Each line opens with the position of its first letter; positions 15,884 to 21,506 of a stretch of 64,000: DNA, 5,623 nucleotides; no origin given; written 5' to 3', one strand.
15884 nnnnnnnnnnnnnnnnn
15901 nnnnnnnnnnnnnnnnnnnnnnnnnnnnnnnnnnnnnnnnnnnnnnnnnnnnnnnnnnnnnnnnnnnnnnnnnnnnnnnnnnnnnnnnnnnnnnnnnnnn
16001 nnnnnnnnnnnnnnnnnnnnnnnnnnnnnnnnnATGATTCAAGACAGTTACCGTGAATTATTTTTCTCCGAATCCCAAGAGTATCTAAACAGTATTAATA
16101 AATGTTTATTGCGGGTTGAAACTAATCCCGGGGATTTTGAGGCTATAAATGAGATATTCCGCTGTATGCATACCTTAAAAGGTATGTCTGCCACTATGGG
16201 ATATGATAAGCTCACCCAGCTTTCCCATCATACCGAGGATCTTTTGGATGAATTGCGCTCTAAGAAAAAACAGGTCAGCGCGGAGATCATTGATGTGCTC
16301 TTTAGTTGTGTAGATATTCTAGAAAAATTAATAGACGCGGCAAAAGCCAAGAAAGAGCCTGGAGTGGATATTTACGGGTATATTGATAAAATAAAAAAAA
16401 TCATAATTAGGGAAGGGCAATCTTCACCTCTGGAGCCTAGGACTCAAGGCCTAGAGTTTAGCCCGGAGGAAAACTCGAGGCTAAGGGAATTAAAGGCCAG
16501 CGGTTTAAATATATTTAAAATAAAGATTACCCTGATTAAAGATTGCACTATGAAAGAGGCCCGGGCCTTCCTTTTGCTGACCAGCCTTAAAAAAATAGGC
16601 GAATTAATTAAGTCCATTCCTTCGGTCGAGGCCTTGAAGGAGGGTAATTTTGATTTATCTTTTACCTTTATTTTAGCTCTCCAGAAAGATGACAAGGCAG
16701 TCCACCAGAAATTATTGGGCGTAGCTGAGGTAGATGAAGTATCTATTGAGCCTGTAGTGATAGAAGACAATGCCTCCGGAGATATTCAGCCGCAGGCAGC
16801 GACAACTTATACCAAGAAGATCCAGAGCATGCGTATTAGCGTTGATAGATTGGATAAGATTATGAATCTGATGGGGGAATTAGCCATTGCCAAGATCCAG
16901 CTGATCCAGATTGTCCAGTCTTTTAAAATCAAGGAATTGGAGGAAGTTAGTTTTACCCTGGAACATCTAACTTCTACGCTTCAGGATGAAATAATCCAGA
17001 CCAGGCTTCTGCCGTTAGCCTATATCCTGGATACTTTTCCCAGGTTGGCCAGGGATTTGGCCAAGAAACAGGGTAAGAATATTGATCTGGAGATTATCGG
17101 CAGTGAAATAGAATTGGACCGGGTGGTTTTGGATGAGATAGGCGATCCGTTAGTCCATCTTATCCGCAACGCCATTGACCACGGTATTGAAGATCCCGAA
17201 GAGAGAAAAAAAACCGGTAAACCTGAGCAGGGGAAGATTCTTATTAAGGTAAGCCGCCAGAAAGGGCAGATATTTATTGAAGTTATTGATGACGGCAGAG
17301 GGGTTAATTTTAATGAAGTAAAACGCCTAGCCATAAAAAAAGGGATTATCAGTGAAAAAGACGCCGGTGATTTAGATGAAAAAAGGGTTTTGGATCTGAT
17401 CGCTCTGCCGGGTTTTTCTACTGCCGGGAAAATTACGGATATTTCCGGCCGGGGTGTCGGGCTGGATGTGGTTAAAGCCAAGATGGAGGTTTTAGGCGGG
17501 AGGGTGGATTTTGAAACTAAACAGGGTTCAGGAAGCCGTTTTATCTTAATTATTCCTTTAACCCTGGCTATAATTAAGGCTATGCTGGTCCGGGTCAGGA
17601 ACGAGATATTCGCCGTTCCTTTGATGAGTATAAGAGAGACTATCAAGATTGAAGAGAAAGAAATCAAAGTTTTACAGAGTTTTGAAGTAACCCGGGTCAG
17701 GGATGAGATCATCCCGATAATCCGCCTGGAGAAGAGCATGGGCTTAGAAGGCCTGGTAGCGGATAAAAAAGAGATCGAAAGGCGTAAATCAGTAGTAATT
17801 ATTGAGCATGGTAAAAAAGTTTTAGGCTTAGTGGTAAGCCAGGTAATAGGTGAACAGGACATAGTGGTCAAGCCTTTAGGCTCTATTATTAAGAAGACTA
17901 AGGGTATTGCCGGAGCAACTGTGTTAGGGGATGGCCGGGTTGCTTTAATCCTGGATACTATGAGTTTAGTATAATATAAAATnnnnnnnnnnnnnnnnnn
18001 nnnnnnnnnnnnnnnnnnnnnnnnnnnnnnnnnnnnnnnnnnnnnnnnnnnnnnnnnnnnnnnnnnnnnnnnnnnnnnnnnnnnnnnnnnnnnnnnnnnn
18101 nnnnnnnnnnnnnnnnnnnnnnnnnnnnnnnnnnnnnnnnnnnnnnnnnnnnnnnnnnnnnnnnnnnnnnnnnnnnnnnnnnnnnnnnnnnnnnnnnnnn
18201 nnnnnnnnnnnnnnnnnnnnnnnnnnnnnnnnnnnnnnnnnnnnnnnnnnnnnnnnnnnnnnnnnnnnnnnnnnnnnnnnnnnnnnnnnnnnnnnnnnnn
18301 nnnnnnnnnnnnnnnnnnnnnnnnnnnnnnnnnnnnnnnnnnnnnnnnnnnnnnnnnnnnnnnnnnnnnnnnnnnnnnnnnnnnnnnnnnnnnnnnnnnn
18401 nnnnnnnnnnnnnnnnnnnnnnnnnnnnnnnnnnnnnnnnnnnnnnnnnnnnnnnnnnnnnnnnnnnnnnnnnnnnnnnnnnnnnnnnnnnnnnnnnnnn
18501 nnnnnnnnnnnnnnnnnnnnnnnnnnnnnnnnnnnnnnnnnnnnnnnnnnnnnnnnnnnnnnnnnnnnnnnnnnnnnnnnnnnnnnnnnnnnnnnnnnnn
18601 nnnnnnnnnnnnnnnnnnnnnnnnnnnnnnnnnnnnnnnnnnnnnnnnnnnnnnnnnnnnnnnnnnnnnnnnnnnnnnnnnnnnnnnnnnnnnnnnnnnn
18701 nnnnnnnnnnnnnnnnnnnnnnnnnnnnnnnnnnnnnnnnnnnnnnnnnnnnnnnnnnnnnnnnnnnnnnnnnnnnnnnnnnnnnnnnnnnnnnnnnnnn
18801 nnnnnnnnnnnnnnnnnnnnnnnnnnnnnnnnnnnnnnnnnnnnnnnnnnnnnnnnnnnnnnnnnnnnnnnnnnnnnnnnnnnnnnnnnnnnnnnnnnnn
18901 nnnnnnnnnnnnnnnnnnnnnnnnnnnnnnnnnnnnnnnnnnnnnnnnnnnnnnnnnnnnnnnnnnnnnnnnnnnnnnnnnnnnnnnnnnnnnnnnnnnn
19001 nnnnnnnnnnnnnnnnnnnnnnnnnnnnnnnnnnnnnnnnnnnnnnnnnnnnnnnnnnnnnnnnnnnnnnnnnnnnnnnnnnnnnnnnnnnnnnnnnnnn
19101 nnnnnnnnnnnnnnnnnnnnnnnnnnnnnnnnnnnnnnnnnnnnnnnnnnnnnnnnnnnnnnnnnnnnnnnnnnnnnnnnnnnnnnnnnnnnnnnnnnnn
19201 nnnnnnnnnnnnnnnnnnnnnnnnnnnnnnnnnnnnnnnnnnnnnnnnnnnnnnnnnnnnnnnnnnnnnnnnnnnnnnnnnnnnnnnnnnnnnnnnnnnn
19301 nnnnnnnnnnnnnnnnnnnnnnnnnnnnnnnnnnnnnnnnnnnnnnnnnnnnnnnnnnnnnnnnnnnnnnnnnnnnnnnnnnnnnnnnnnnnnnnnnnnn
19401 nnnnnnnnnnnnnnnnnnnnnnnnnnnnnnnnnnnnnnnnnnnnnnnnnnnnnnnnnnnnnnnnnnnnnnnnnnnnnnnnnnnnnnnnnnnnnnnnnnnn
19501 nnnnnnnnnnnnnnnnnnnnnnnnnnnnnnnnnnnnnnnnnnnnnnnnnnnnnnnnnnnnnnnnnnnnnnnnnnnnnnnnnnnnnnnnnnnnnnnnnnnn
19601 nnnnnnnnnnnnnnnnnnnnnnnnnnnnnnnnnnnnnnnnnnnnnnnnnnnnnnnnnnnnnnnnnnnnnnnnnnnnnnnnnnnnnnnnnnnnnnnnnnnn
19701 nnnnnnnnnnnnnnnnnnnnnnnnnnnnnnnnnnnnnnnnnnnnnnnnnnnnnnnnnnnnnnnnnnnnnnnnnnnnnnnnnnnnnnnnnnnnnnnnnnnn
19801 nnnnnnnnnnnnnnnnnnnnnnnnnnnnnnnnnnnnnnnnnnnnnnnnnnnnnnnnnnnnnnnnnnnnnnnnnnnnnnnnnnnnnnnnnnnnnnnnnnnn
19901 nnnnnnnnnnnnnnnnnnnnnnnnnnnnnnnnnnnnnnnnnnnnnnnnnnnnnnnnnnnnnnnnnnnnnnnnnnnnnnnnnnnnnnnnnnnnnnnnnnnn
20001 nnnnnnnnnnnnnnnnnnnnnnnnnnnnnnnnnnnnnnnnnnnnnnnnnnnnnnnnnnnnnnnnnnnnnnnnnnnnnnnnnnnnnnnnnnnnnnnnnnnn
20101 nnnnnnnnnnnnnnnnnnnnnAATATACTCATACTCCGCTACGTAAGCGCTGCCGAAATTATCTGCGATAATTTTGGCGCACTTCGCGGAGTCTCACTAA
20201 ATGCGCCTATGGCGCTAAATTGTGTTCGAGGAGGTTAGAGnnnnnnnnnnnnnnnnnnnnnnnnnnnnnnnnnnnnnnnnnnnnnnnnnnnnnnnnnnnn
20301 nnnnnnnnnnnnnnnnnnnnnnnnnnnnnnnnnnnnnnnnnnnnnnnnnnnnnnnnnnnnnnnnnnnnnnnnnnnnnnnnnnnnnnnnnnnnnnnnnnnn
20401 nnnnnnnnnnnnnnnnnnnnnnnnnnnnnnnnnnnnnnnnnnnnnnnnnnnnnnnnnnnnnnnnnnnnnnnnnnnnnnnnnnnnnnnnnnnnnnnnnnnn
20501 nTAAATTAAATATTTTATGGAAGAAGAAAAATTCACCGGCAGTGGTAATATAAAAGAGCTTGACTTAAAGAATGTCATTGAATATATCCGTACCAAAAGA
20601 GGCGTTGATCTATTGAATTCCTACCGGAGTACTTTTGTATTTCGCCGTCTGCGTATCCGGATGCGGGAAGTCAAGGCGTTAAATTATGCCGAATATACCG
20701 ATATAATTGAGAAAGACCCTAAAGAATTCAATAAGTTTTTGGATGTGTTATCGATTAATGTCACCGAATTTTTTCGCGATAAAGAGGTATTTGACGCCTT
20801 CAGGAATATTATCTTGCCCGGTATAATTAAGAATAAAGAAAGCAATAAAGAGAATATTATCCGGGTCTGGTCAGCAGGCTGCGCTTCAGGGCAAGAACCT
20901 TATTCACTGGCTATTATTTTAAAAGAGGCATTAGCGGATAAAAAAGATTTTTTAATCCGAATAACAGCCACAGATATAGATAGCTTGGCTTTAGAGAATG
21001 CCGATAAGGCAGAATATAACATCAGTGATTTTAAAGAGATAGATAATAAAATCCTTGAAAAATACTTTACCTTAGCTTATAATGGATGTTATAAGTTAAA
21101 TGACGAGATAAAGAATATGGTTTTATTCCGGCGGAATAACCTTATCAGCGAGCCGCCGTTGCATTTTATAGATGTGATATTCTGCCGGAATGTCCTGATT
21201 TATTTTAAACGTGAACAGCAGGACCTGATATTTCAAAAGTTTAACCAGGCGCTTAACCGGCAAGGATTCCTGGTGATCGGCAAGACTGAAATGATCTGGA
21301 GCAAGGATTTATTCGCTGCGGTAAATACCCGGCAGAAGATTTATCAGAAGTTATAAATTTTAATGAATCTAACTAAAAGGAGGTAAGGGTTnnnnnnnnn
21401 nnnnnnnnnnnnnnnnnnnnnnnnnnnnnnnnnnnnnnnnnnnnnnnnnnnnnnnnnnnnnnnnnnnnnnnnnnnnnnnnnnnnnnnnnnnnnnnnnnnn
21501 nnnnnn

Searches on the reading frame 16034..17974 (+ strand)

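Call 6: search_protein_families(library=pfam, proteins=[window:16034-17974:+], max_evalue=0.001)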
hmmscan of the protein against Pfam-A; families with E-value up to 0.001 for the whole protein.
window:16034-17974:+ (646 aa): 5 families
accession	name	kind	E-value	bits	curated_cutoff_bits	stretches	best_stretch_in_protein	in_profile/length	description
PF01584.24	CheW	-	1.4e-27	96.5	23.5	1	516-645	2-133/138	CheW-like domain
PF07194.16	P2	-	8.1e-23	80.7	23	1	161-240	2-81/81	P2 response regulator binding domain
PF01627.28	Hpt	-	1.4e-15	57.7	24.6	1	6-104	2-82/84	Hpt domain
PF02518.31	HATPase_c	-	3e-15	57.1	26.4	1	371-510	4-110/111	Histidine kinase-, DNA gyrase B-, and HSP90-like ATPase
PF02895.20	H-kinase_dim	-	4.2e-10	40.4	23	1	264-322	2-67/68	Signal transducing histidine kinase, homodimeric domain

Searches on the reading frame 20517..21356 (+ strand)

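Call 6: search_protein_families(library=pfam, proteins=[window:20517-21356:+], max_evalue=0.001)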
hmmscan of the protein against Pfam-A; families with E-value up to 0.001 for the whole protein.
window:20517-21356:+ (279 aa): 2 families
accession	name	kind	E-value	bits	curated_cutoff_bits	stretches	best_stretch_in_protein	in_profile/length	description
PF01739.24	CheR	-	1.2e-58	198.2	27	1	81-273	1-193/195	CheR methyltransferase, SAM binding domain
PF03705.20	CheR_N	-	2e-07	31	27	1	16-68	2-53/53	CheR methyltransferase, all-alpha domain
